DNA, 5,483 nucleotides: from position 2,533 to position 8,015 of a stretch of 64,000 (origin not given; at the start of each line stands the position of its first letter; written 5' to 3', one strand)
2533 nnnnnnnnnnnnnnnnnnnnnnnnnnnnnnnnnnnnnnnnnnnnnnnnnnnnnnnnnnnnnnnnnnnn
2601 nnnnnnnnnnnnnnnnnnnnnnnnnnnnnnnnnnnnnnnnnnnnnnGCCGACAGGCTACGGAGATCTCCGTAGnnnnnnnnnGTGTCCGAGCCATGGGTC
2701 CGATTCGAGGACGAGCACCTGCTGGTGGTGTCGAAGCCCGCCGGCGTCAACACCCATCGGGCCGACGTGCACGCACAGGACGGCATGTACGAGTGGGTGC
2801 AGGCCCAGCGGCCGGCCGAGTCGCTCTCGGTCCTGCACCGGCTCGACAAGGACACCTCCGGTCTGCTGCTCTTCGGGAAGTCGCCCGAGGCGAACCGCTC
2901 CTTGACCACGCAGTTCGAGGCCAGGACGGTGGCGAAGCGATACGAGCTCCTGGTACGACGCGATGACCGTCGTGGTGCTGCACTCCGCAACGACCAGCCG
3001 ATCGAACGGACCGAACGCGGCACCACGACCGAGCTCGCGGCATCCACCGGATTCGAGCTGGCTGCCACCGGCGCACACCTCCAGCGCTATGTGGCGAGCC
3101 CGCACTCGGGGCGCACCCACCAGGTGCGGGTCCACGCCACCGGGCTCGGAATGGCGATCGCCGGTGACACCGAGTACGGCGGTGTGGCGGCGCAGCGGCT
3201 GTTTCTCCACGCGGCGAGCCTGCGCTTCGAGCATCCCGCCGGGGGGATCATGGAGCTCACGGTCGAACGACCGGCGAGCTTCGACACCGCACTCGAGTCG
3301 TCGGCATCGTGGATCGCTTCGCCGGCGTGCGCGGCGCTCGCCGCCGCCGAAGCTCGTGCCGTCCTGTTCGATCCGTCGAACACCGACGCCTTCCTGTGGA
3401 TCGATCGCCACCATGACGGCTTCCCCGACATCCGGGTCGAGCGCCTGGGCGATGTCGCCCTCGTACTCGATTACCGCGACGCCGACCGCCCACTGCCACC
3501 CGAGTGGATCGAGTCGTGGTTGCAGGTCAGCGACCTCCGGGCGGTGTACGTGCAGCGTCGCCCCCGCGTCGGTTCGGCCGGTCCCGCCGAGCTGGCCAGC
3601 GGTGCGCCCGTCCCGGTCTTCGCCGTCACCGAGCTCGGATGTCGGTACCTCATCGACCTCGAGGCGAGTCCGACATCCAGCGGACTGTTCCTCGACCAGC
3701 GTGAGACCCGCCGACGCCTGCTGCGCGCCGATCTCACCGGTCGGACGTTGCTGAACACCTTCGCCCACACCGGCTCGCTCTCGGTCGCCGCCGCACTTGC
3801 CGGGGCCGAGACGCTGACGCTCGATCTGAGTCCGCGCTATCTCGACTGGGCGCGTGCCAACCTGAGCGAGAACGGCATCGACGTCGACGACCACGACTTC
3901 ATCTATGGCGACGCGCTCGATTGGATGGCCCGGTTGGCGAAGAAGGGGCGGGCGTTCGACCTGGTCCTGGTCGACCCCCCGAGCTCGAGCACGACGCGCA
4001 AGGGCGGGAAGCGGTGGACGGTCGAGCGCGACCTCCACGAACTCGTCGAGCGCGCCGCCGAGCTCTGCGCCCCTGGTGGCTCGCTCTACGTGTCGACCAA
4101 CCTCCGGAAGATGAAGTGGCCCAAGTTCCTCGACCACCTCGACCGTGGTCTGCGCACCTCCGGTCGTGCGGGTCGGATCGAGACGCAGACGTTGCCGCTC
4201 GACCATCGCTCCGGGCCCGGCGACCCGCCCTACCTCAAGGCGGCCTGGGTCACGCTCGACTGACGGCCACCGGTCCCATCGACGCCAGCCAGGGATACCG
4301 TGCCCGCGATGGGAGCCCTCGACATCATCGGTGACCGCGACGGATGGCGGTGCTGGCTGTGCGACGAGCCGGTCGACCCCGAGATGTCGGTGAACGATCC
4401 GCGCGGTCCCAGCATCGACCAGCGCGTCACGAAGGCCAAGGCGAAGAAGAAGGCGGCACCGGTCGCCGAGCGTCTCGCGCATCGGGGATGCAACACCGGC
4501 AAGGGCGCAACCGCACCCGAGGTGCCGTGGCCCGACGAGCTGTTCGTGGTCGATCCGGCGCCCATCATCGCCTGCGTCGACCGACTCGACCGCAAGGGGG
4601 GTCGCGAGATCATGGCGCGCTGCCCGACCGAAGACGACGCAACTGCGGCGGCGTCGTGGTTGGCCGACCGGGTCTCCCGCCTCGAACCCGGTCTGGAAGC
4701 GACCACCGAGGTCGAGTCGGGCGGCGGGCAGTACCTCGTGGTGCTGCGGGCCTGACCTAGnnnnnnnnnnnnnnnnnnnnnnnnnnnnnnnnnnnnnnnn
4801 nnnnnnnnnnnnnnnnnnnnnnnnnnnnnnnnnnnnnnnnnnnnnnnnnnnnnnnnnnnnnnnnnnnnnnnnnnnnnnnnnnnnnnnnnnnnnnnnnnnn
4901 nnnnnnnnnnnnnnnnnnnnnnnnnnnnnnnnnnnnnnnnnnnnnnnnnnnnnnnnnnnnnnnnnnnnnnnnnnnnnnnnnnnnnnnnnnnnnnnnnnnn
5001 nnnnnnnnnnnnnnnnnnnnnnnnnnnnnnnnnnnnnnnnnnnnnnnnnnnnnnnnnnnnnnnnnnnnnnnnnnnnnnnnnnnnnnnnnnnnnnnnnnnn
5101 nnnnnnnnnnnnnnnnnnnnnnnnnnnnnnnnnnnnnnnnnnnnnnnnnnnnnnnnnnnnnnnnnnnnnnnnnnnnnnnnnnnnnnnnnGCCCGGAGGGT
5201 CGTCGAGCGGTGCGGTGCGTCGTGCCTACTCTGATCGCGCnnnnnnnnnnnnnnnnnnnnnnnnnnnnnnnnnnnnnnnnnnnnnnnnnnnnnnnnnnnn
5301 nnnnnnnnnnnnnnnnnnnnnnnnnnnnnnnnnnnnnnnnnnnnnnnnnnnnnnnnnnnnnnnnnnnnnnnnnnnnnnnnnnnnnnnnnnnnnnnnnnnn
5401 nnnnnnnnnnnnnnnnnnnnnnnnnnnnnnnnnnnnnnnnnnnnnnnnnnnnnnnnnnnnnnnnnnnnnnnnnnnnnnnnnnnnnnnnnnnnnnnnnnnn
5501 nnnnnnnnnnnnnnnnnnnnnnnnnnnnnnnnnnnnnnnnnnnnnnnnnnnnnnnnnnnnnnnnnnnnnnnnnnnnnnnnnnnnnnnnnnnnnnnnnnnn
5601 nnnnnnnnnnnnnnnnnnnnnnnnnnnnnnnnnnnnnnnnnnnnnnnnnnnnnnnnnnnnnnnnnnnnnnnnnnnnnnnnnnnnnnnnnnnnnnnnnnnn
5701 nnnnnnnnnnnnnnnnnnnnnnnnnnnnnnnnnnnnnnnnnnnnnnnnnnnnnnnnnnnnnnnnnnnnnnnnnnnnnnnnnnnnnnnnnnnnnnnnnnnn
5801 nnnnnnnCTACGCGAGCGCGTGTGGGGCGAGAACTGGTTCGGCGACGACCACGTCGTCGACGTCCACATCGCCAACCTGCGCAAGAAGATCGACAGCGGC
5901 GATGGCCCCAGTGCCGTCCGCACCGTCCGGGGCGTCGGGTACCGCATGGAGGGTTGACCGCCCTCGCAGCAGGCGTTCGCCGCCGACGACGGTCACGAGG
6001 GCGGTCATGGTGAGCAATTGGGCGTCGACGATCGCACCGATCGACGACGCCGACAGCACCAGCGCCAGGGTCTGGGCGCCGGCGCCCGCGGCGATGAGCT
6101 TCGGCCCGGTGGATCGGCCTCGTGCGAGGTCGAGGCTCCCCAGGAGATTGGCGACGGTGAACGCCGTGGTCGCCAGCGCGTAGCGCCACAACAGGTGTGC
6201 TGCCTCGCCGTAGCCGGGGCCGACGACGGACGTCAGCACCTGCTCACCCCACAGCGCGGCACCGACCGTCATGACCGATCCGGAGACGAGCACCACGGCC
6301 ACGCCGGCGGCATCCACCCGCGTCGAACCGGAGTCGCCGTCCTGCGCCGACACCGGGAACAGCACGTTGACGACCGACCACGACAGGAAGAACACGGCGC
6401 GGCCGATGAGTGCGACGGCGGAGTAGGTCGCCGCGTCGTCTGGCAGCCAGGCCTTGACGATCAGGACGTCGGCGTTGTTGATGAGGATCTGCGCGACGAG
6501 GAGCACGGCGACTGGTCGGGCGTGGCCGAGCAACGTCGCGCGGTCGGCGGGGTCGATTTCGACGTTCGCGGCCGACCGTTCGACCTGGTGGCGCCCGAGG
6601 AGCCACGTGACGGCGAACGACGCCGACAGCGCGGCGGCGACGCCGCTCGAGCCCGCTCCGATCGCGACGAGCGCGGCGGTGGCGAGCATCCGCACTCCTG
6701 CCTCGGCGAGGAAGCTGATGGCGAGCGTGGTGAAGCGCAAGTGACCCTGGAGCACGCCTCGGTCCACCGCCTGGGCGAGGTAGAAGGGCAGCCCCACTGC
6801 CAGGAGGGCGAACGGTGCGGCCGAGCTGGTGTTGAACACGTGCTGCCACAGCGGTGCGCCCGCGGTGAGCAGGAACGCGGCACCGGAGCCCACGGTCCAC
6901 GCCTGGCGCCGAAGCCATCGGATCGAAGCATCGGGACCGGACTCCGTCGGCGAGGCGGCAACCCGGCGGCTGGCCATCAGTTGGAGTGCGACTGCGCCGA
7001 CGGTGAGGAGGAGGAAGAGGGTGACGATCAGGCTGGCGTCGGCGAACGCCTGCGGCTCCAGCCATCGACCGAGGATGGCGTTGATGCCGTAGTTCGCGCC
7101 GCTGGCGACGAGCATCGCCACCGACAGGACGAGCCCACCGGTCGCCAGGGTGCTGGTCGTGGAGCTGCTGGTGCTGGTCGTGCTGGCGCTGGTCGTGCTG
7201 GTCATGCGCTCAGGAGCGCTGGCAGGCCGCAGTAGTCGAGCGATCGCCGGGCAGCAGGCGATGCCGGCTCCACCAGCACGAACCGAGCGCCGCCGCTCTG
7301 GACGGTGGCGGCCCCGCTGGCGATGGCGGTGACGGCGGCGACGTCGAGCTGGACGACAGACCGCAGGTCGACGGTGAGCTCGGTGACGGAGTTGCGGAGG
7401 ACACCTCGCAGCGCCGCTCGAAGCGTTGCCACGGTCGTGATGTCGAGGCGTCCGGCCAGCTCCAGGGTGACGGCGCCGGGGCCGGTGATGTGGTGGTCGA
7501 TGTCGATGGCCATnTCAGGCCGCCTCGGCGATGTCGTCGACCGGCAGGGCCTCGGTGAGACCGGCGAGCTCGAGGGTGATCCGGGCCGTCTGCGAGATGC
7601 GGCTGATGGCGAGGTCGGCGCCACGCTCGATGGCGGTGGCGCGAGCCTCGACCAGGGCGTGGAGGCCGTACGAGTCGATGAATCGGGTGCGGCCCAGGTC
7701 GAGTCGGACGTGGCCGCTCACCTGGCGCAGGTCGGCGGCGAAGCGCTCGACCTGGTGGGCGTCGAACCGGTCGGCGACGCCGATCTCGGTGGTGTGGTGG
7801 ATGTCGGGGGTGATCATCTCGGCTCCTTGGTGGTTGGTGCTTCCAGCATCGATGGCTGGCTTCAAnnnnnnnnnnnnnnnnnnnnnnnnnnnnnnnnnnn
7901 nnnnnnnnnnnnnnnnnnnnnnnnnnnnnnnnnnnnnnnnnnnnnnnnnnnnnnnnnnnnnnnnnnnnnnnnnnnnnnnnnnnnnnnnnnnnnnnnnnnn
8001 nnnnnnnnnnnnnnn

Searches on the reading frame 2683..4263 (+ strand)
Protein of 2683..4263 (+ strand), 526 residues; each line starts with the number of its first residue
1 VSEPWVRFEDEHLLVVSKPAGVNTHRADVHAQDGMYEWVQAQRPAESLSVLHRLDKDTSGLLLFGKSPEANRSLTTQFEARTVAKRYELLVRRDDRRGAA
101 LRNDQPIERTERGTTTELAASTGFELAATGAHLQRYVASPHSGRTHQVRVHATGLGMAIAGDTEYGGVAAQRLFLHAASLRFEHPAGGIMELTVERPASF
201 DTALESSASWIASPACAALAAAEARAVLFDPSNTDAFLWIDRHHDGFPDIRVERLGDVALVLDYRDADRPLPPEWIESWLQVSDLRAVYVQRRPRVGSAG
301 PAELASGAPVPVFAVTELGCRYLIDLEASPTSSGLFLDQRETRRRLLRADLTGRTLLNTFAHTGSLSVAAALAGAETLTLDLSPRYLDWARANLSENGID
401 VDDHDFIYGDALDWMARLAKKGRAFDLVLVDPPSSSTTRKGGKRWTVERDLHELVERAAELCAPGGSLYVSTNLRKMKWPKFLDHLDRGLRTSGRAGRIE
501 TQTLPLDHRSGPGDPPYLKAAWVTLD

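Call 11: search_protein_families(library=pfam, proteins=[window:2683-4263:+])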
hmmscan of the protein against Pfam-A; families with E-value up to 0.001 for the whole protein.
window:2683-4263:+ (526 aa): 4 families
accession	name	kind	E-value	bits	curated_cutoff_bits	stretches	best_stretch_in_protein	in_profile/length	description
PF00849.27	PseudoU_synth_2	-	4.7e-22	79.3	26.8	1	12-152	1-150/152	RNA pseudouridylate synthase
PF10672.15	Methyltrans_SAM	-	8.3e-21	74.9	27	1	284-473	59-239/286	S-adenosylmethionine-dependent methyltransferase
PF03602.21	Cons_hypoth95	-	9.8e-07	29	24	1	345-434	34-123/182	Conserved hypothetical protein 95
PF13649.12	Methyltransf_25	-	0.00038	21.5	27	0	363-430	8-70/97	Methyltransferase domain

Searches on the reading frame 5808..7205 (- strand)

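Call 10: search_protein_families(library=pfam, proteins=[window:5808-7205:-])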
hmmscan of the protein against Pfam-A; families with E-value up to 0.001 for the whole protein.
window:5808-7205:- (465 aa): 1 family
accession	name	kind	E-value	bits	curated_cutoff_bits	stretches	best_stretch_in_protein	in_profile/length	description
PF01943.22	Polysacc_synt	-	5.7e-08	32.9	28.2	1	22-288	3-272/274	Polysaccharide biosynthesis protein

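Call 69: search_protein_families(library=ncbifam, proteins=[window:5808-7205:-], max_evalue=0.01)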
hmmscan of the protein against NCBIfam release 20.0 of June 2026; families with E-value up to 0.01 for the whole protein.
window:5808-7205:- (465 aa): 0 families

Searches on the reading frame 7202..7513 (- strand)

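Call 84: search_protein_families(library=pfam, proteins=[window:7202-7513:-], max_evalue=0.01)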
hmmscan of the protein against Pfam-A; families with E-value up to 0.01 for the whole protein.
window:7202-7513:- (103 aa): 2 families
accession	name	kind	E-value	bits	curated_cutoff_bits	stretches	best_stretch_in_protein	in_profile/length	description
PF13466.11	STAS_2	-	3.4e-12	46.8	29.2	1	17-97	1-79/80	STAS domain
PF01740.26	STAS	-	1.8e-08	34.5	22.6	1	12-98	8-94/106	STAS domain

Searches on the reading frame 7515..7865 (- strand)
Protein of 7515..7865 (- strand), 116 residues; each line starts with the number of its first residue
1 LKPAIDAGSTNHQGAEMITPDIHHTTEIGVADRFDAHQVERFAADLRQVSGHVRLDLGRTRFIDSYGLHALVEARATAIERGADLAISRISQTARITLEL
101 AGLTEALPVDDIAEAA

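Call 10: search_protein_families(library=pfam, proteins=[window:7515-7865:-])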
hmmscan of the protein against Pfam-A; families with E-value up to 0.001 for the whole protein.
window:7515-7865:- (116 aa): 2 families
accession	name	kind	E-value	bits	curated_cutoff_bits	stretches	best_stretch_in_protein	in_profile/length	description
PF01740.26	STAS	-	1.4e-09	38.1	22.6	1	35-109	20-99/106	STAS domain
PF13466.11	STAS_2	-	2.1e-09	37.9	29.2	1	31-103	4-79/80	STAS domain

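Call 69: search_protein_families(library=ncbifam, proteins=[window:7515-7820:-], max_evalue=0.01)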
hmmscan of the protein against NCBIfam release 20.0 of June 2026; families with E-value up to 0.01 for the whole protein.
window:7515-7820:- (101 aa): 3 families
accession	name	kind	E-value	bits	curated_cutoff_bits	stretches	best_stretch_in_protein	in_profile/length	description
TIGR00377.1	ant_ant_sig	superfamily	3.6e-08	33.3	53.45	1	13-96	16-104/108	anti-sigma factor antagonist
TIGR02886.1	spore_II_AA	equivalog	0.0015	18.5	114.75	1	33-96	37-100/106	anti-sigma F factor antagonist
TIGR00815.1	sulP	subfamily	0.0087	14.5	380.45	1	35-90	496-551/565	sulfate permease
